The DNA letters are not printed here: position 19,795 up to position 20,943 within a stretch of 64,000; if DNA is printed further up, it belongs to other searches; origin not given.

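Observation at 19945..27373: Two paralogous type-E (flavoprotein / FeS / CCG-domain) fumarate reductase or succinate dehydrogenase operons arranged head to head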

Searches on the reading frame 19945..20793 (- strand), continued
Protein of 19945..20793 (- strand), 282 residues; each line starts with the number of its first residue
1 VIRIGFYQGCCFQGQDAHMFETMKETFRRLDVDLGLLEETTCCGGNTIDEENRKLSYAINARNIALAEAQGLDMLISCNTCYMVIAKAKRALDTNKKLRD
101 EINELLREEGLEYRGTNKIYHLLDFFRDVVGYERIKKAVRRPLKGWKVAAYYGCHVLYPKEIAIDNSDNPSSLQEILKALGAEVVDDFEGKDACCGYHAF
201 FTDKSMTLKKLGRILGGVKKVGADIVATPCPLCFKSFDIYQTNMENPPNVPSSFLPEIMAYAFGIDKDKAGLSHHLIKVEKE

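Call 62: find_encoding_contigs(protein=P0034, flank=8000, max_places=2)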
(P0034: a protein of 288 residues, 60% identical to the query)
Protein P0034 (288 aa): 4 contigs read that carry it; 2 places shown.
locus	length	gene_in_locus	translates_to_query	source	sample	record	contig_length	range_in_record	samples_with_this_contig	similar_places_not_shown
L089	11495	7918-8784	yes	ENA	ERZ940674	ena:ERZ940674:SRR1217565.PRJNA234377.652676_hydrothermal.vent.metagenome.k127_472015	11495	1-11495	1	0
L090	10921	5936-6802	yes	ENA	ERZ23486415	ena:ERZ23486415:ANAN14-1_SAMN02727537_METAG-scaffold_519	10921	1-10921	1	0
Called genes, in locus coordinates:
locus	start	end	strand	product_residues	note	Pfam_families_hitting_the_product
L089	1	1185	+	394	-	?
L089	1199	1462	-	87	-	PF01016:Ribosomal_L27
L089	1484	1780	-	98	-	PF00829:Ribosomal_L21p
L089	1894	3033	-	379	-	PF02670:DXP_reductoisom, PF08436:DXP_redisom_C, PF13288:DXPR_C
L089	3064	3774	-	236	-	PF01872:RibD_C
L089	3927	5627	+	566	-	PF00890:FAD_binding_2, PF01946:Thi4 (faint), PF03486:HI0933_like (faint), PF07992:Pyr_redox_2 (faint), PF02910:Succ_DH_flav_C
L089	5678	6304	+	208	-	-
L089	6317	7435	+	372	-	PF13085:Fer2_3, PF00111:Fer2 (weak), PF12838:Fer4_7 (weak), PF13183:Fer4_8, PF13187:Fer4_9 (weak), PF13534:Fer4_17 (weak)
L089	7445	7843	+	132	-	PF00581:Rhodanese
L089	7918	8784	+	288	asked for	PF02754:CCG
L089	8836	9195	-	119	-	-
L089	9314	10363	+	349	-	PF03600:CitMHS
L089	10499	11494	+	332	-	?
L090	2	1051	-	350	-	PF02670:DXP_reductoisom, PF08436:DXP_redisom_C, PF13288:DXPR_C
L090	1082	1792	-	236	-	PF01872:RibD_C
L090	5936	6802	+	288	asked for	PF02754:CCG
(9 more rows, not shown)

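Call 63: search_protein_families(library=pfam, proteins=[L089:5678-6304:+, L089:7445-7843:+, L085:6136-6327:+, L085:7485-7892:+], max_evalue=0.01)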
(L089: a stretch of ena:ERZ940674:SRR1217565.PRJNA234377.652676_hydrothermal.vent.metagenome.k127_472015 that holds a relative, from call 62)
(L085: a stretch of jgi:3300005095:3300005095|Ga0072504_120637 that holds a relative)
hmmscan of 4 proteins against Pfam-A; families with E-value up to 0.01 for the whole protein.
L089:5678-6304:+ (208 aa): 1 family
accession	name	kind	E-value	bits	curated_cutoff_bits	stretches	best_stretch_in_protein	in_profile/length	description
PF05685.18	Uma2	-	7.6e-05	22.7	27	1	53-181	28-146/172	Putative restriction endonuclease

L089:7445-7843:+ (132 aa): 1 family
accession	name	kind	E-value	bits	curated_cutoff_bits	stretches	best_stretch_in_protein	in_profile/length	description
PF00581.25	Rhodanese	-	1.4e-09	38.7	22.2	1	37-128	7-101/102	Rhodanese-like domain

L085:6136-6327:+ (63 aa): 0 families

L085:7485-7892:+ (135 aa): 1 family
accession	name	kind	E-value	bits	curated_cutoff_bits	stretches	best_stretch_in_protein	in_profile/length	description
PF00581.25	Rhodanese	-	1e-09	39.2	22.2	1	31-128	1-101/102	Rhodanese-like domain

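Call 85: find_homologous_proteins(query=L089:7445-7840:+, max_evalue=0.00001)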
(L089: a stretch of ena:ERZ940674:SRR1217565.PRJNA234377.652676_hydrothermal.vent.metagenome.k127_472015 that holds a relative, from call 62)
Query L089:7445-7840:+ (132 aa): 16 proteins with E <= 0.00001 among 44 candidates.
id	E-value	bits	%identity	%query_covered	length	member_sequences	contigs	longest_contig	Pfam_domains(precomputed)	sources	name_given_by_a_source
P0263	1.3e-79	282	98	100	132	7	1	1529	PF00581.26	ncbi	-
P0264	2.0e-67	243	81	100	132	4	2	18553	PF00581.26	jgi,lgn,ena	-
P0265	3.1e-64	233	79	100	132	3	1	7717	PF00581.26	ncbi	-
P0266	6.4e-62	225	77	100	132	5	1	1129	PF00581.26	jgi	jgi:rhodanese-related sulfurtransferase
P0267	9.7e-61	222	73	100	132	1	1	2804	PF00581.26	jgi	jgi:rhodanese-related sulfurtransferase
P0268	2.6e-59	217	72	100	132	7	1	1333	PF00581.26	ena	-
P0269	6.7e-58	212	70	100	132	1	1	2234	PF00581.26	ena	-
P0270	3.2e-57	210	70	100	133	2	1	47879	PF00581.26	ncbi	-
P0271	1.1e-55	205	68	99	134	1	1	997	PF00581.26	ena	-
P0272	7.4e-55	203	68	99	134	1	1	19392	PF00581.26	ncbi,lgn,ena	-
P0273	1.1e-54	202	68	99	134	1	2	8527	PF00581.26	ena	-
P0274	1.3e-54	202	70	98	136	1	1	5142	PF00581.26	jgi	-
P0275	2.0e-54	201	66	99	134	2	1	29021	PF00581.26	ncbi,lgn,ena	-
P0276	6.2e-53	196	68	98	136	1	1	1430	PF00581.26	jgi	-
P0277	8.8e-45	170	59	98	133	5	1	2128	PF00581.26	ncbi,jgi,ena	-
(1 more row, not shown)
